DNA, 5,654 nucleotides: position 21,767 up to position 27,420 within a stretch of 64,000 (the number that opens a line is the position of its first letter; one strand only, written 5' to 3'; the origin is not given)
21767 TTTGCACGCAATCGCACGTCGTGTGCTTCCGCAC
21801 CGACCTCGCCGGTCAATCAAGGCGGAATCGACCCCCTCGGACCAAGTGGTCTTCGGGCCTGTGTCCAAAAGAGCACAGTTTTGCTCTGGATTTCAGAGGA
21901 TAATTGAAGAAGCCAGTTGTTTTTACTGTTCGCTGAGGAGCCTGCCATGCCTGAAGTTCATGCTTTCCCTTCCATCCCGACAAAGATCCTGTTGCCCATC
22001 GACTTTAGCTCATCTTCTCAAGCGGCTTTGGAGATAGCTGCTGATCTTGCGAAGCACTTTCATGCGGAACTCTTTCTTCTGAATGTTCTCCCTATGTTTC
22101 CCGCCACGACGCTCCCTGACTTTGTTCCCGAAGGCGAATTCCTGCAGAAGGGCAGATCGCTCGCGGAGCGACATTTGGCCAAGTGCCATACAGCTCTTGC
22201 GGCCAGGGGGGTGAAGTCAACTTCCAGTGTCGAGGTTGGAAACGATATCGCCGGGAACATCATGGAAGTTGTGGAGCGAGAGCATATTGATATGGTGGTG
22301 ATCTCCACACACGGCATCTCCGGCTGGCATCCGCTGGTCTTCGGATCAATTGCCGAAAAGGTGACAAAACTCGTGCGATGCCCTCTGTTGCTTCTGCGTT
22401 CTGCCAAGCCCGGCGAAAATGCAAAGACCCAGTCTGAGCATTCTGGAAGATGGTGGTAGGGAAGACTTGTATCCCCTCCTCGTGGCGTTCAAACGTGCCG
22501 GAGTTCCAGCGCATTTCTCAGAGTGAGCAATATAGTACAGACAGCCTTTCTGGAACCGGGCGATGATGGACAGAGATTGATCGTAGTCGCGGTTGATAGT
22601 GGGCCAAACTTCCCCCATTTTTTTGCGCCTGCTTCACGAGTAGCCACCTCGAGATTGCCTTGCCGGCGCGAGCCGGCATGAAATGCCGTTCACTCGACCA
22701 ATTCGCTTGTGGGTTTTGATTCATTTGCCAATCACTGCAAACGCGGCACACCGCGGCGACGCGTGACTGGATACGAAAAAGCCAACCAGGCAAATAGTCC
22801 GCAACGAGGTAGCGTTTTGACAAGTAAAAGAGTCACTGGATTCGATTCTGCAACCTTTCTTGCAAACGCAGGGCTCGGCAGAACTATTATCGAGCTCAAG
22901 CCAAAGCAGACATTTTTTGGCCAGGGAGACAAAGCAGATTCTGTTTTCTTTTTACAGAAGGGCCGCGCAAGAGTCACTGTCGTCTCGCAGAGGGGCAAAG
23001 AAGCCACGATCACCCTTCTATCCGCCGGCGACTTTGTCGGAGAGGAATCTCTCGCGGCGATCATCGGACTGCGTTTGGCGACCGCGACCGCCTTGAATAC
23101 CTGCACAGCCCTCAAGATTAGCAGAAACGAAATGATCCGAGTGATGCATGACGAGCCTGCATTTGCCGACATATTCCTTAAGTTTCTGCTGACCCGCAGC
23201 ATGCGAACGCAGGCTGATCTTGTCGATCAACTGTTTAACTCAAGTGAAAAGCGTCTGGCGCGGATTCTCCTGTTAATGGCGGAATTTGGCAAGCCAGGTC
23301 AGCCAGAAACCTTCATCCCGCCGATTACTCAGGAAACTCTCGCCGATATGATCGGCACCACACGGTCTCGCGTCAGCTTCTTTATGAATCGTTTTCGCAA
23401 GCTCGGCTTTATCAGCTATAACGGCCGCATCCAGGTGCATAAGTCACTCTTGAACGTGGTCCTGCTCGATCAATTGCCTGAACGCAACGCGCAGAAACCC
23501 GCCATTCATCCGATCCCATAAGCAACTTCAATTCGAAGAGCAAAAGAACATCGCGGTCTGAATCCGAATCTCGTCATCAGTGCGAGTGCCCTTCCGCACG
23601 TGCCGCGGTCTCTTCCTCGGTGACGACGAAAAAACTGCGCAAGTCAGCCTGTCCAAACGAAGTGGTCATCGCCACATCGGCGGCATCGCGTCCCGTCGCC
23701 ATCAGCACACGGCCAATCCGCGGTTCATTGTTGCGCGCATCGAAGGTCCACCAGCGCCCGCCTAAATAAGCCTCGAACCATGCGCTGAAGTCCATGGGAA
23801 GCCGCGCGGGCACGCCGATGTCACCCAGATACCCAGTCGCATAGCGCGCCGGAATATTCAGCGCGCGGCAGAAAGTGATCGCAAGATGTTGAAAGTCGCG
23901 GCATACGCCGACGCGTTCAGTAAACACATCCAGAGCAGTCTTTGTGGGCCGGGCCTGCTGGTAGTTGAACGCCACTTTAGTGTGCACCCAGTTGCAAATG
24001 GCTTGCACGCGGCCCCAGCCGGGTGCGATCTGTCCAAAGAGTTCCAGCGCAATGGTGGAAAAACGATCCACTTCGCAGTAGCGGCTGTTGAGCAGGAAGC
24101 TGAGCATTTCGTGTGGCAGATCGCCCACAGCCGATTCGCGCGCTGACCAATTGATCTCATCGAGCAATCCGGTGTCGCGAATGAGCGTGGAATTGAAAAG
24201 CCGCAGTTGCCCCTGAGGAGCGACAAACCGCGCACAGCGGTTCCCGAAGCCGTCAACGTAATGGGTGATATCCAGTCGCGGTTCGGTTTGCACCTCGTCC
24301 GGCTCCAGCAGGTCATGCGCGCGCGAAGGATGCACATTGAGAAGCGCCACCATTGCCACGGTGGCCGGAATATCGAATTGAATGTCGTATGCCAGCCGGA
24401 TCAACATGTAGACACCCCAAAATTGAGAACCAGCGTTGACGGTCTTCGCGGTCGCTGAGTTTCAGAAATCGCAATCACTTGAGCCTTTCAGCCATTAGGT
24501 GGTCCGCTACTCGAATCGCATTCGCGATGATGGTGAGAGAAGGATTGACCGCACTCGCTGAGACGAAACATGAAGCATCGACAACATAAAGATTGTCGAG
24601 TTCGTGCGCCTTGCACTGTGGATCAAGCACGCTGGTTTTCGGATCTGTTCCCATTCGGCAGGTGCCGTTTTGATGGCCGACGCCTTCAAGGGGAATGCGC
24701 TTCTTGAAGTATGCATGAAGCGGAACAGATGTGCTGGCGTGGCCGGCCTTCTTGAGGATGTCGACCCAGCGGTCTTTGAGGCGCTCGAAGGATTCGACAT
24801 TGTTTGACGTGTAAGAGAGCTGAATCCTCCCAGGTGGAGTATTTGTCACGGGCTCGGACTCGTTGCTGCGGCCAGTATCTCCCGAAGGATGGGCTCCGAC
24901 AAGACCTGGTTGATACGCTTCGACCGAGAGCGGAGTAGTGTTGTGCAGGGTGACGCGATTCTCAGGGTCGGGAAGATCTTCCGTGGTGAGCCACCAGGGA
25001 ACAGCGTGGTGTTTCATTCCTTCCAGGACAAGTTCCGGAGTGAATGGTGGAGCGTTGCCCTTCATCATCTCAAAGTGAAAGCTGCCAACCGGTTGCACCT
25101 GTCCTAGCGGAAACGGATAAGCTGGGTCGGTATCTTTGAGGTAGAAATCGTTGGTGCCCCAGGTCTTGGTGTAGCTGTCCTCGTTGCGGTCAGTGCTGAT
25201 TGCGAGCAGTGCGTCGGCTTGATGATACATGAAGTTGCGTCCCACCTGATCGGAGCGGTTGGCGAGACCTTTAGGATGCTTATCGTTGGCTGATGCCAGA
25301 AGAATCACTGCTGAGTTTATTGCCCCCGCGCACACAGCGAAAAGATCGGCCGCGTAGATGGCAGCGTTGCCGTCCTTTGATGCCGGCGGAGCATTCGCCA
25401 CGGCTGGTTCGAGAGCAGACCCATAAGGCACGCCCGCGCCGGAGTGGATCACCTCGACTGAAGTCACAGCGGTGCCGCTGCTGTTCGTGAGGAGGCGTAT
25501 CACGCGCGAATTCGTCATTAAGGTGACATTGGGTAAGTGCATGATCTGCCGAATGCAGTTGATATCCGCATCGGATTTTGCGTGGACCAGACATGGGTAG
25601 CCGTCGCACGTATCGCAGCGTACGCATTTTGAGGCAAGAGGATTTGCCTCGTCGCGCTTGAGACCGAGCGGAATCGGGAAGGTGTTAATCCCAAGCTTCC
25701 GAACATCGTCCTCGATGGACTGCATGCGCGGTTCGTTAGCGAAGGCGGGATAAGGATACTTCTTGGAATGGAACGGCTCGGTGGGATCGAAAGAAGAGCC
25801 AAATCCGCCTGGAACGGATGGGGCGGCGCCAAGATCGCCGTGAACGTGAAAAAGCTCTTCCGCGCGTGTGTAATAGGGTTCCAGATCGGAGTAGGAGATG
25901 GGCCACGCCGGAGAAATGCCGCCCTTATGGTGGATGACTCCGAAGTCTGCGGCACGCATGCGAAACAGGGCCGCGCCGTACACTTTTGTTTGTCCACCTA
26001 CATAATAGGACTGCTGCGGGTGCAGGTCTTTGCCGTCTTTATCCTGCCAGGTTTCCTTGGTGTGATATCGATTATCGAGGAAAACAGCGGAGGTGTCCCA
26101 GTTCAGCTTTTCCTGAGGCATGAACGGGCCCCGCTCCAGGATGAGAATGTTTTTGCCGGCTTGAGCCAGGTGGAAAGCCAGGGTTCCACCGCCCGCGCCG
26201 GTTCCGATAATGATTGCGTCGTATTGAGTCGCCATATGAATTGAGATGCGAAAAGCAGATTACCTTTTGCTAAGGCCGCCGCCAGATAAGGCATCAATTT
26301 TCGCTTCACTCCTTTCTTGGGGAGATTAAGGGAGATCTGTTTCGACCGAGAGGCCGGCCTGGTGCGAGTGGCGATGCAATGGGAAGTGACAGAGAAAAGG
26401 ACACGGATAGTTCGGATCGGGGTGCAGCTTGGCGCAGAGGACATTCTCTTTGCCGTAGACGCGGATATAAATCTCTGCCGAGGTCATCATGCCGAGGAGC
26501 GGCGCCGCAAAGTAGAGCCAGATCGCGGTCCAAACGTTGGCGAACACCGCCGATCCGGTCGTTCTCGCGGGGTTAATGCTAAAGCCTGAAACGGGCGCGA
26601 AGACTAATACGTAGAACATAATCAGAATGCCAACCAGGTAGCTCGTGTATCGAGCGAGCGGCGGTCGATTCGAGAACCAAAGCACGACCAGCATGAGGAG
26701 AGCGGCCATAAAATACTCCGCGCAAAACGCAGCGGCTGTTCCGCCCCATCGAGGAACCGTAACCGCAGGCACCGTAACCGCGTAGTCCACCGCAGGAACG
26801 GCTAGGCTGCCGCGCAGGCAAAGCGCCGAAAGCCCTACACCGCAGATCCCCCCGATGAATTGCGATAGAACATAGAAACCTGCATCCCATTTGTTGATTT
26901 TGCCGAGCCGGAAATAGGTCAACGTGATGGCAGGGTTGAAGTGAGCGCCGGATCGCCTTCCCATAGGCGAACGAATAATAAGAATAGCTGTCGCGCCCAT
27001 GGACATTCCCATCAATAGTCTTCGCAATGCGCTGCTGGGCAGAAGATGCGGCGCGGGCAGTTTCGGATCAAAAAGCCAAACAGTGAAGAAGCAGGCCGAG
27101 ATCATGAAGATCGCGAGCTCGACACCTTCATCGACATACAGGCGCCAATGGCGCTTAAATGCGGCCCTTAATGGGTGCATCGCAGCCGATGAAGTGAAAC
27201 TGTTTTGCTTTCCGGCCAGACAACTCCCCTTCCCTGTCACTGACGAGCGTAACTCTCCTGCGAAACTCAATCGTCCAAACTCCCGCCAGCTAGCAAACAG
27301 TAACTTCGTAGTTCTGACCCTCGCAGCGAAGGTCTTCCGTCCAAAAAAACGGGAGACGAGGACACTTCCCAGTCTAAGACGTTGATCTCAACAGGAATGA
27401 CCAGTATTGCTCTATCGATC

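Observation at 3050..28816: Integrase-less ~25.8 kb island at tRNA-His carrying a stress/membrane cluster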

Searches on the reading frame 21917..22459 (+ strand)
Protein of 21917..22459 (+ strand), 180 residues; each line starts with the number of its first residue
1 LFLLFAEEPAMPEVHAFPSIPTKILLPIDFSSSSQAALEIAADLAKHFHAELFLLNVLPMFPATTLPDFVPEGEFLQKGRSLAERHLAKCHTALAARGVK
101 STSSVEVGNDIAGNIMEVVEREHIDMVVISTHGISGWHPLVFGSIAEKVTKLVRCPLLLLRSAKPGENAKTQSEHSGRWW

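Call 10: search_protein_families(library=pfam, proteins=[window:21917-22459:+])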
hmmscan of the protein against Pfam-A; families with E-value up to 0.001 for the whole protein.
window:21917-22459:+ (180 aa): 1 family
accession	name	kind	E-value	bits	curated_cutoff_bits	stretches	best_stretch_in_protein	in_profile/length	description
PF00582.32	Usp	-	1.8e-27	97.1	24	1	23-161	4-141/141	Universal stress protein family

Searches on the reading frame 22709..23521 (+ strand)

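Call 10: search_protein_families(library=pfam, proteins=[window:22709-23521:+])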
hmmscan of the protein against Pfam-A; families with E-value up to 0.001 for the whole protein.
window:22709-23521:+ (270 aa): 2 families
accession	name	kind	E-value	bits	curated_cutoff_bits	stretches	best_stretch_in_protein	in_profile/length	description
PF00027.35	cNMP_binding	-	5.9e-18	65.1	27.5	1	62-147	3-87/89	Cyclic nucleotide-binding domain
PF13545.12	HTH_Crp_2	-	2.7e-13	50.1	27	1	181-244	1-62/70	Crp-like helix-turn-helix domain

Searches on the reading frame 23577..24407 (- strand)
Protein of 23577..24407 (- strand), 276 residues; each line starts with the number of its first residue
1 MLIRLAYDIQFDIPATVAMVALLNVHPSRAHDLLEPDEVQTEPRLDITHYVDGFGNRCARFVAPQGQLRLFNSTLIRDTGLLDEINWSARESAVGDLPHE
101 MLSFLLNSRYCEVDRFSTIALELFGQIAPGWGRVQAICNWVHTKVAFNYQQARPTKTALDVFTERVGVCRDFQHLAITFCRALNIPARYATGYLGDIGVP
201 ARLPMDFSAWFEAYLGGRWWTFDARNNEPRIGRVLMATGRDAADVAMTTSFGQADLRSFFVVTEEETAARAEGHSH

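Call 10: search_protein_families(library=pfam, proteins=[window:23577-24407:-])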
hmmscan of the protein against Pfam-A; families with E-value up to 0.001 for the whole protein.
window:23577-24407:- (276 aa): 1 family
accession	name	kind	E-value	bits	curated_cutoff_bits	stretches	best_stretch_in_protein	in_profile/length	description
PF01841.26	Transglut_core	-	1e-19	71.2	23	1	132-224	16-108/108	Transglutaminase-like superfamily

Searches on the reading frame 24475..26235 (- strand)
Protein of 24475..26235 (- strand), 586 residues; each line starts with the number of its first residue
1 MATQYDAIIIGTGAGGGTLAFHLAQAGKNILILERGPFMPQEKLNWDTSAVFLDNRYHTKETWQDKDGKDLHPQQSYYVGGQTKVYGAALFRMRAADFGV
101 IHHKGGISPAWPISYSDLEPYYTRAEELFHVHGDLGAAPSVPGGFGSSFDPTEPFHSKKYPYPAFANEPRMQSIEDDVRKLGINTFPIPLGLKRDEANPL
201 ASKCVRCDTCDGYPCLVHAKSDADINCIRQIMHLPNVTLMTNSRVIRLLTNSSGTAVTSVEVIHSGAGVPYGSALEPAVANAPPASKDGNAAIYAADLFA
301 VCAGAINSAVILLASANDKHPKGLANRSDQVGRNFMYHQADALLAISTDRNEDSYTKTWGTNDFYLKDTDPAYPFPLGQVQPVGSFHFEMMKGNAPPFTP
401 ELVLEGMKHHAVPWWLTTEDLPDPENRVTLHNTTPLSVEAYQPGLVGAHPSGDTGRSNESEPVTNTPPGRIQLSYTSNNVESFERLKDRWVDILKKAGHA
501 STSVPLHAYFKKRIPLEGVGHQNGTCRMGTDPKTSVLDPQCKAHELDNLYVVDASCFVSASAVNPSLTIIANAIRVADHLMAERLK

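Call 10: search_protein_families(library=pfam, proteins=[window:24475-26235:-])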
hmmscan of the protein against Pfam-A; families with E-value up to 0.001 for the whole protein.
window:24475-26235:- (586 aa): 5 families
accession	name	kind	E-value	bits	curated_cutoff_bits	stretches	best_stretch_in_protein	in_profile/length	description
PF05199.19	GMC_oxred_C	-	7.7e-21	75.5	24.6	1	507-573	75-139/139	GMC oxidoreductase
PF00732.25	GMC_oxred_N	-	2.7e-08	34.3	23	1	74-339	22-217/218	GMC oxidoreductase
PF00890.30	FAD_binding_2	-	0.00031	20.5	20.4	1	6-41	1-36/414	FAD binding domain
PF13450.12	NAD_binding_8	-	0.00078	20.1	21.9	0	9-37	1-29/68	NAD(P)-binding Rossmann-like domain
PF01266.30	DAO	-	0.00078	19.5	27.9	0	6-39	1-34/353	FAD dependent oxidoreductase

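Call 73: find_related_loci(query=window:24475-26235:-, collection=genome_contigs, flank=6000)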
Query window:24475-26235:- (586 aa) in genome_contigs; peptide patterns used: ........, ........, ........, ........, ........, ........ (x = any residue, [..] = any of these).
230 stretches matched a pattern; 219 encode a relative of the query (tblastn E <= 1e-3); the best 80 are kept; 80 distinct loci.
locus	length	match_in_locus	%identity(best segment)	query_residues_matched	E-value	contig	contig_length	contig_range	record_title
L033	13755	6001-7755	92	1-585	0e+0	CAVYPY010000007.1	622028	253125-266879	MAG: uncultured Acidobacteriaceae bacterium isolate MFD05512.bin.1.68 genome assembly, contig: contig_29763, whole genom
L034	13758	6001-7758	91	1-586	0e+0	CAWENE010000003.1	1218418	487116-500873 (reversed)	MAG: uncultured Acidobacteriaceae bacterium isolate MFD02248.bin.2.19 genome assembly, contig: contig_3324, whole genome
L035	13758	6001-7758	89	1-586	0e+0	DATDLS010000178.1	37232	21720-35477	MAG TPA_asm: Terracidiphilus sp. isolate SMAG_U390 k141_574928, whole genome shotgun sequence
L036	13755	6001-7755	88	1-585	0e+0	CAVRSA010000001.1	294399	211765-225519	MAG: Candidatus Acidoferrales bacterium isolate MFD04540.bin.1.88 genome assembly, contig: contig_17423, whole genome sh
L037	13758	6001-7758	88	1-586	0e+0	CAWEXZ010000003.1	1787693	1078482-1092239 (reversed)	MAG: uncultured Acidobacteriaceae bacterium isolate MFD06092.bin.1.224 genome assembly, contig: contig_24855, whole geno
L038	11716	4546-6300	88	1-585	0e+0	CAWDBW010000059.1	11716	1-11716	MAG: uncultured Acidobacteriota bacterium isolate MFD01223.bin.1.127 genome assembly, contig: contig_47285, whole genome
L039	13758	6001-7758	87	1-586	0e+0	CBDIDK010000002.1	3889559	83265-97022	MAG: Edaphobacter sp. isolate 48ee43ba-584b-4515-a8d0-9fefd1518295 genome assembly, contig: contig_2, whole genome shotg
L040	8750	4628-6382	88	1-585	0e+0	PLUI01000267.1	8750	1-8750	MAG: Acidobacteriaceae bacterium isolate palsa_362 73.20120700_P3S.10_contig_3386, whole genome shotgun sequence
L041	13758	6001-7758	88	1-586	0e+0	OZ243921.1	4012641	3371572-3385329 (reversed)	MAG: uncultured Granulicella sp. isolate 3aa44edd-b56f-4540-8c9f-3bae12d18822 genome assembly, chromosome: 1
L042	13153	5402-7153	86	2-585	0e+0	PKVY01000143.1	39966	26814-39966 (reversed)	MAG: Acidobacterium sp. isolate palsa_291 73.20120500_P32.9_contig_817, whole genome shotgun sequence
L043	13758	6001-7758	87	1-586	0e+0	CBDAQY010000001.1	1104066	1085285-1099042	MAG: Acidobacteriaceae bacterium isolate 6078a82e-fe36-409c-81c6-992f968fd237 genome assembly, contig: contig_1, whole g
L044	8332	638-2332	89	22-586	0e+0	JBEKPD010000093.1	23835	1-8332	MAG: Terracidiphilus sp. isolate SPRUCE 456 SPRUCE_456_93, whole genome shotgun sequence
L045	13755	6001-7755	88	1-585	0e+0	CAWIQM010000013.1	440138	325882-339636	MAG: uncultured Acidobacteriaceae bacterium isolate MFD01689.bin.1.61 genome assembly, contig: contig_36470, whole genom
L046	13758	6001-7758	87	1-586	0e+0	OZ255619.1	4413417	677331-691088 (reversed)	MAG: Acidobacteriaceae bacterium isolate 543d5465-1b25-4daa-b964-3c272e733e65 genome assembly, chromosome: 1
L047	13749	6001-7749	87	4-586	0e+0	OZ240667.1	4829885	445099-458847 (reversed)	MAG: uncultured Granulicella sp. isolate fa3bec8a-cfe5-4bd6-ba71-58f288440b9b genome assembly, chromosome: 1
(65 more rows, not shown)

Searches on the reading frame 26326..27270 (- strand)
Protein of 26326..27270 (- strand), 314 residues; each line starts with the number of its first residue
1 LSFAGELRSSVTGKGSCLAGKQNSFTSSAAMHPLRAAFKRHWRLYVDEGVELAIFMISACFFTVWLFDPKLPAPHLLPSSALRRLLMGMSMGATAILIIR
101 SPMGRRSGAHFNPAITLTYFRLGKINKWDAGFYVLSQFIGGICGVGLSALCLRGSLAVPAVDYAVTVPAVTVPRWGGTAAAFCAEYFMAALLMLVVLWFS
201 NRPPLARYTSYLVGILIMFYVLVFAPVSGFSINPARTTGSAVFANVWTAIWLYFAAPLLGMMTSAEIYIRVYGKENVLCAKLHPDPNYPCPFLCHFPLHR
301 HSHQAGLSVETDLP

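Call 10: search_protein_families(library=pfam, proteins=[window:26326-27270:-])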
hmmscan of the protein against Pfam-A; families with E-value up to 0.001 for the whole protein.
window:26326-27270:- (314 aa): 1 family
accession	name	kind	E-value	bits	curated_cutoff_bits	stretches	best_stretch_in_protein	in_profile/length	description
PF00230.25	MIP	-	3.3e-27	96.1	25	1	93-268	51-222/222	Major intrinsic protein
